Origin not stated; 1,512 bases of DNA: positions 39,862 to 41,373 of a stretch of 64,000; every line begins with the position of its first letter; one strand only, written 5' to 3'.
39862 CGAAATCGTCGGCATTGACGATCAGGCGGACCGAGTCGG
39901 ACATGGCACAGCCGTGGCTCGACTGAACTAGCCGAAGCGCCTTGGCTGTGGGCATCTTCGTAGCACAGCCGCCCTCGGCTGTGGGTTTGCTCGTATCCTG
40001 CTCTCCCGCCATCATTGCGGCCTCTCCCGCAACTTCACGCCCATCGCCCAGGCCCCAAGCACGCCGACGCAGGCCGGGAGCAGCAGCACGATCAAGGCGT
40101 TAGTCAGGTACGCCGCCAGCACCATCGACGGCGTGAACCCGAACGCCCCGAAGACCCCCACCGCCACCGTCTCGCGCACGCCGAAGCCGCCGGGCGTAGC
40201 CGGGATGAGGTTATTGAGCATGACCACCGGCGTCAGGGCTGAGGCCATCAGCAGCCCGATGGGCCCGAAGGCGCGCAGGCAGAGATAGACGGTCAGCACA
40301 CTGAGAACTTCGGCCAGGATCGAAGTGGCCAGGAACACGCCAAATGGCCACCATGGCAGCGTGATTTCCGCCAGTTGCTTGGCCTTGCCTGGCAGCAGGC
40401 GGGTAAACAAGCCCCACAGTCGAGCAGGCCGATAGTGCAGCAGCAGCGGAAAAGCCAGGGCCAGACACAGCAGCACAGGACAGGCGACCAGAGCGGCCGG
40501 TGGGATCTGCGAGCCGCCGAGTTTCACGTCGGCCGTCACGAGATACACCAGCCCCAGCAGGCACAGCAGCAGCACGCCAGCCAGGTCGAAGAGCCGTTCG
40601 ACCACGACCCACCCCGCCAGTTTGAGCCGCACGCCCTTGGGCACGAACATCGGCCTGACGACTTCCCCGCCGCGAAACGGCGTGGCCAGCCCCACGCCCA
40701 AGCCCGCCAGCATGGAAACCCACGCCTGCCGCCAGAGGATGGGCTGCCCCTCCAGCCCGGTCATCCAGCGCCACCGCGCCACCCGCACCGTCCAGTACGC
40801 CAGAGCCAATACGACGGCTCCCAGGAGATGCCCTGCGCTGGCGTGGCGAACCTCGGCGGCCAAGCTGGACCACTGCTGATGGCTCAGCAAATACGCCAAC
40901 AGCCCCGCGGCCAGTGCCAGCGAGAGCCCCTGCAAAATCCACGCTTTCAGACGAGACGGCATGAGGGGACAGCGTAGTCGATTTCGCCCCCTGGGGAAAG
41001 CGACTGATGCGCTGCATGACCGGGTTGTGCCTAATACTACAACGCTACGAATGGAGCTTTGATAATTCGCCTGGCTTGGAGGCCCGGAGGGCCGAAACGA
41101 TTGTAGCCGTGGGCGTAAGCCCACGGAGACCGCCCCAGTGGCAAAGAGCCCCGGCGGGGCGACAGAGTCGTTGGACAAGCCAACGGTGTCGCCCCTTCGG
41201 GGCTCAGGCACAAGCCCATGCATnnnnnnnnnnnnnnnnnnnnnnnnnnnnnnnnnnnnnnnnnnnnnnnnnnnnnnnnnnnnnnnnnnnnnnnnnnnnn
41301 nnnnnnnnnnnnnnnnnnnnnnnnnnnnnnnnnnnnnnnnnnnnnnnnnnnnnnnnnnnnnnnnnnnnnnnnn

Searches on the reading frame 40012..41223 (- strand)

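Call 14: search_protein_families(library=pfam, proteins=[window:40012-41223:-], max_evalue=0.00001)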
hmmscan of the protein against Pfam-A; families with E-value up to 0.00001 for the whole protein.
window:40012-41223:- (403 aa): 1 family
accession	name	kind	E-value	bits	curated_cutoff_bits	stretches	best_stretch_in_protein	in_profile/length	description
PF03706.18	LPG_synthase_TM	-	6.4e-37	128.1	33.4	1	100-387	3-302/302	Lysylphosphatidylglycerol synthase TM region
